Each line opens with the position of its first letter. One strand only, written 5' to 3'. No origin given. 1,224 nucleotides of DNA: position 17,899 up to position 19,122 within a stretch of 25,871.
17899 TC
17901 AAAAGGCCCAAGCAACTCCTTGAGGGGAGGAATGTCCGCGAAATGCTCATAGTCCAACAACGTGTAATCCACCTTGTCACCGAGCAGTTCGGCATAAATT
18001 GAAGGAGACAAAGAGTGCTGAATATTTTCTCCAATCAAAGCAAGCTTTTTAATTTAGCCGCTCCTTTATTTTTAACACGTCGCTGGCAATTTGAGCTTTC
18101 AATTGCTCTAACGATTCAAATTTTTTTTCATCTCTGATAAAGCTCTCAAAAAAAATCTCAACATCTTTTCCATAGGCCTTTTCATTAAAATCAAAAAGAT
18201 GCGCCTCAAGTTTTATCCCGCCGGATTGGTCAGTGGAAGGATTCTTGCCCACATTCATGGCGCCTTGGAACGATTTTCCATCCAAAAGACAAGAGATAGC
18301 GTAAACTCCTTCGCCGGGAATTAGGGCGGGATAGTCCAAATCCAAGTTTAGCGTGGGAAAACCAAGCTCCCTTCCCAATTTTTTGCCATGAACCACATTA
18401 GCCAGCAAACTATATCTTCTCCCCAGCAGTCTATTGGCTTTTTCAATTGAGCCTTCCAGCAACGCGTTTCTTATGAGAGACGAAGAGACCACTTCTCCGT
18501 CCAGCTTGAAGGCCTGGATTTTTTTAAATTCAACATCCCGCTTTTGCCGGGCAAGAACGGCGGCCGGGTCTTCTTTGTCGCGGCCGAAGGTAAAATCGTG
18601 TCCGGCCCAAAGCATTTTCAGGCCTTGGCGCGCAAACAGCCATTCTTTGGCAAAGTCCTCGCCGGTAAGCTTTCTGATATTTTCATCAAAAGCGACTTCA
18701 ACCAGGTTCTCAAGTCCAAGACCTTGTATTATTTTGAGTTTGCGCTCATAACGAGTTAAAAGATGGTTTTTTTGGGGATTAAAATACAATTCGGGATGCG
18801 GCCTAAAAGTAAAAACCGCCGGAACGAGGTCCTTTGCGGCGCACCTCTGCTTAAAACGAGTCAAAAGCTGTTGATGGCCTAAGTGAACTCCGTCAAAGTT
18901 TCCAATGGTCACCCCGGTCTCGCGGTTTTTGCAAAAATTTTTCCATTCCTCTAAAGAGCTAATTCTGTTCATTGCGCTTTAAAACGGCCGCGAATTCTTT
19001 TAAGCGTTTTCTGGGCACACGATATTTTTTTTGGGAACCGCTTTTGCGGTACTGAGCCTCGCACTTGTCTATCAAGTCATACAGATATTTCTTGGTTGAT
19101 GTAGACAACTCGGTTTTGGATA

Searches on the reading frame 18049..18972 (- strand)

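Call 4: search_protein_families(library=pfam, proteins=[window:18049-18972:-], max_evalue=0.01)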
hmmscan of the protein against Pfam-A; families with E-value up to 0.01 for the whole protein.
window:18049-18972:- (307 aa): 3 families
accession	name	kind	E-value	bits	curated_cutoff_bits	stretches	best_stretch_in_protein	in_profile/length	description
PF01687.23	Flavokinase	-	7.5e-39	133.2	19.6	1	183-304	1-122/124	Riboflavin kinase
PF06574.18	FAD_syn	-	2.2e-37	128.7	27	1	16-165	5-157/158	FAD synthetase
PF01467.32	CTP_transf_like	-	2.2e-06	28.4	21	1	22-169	2-132/133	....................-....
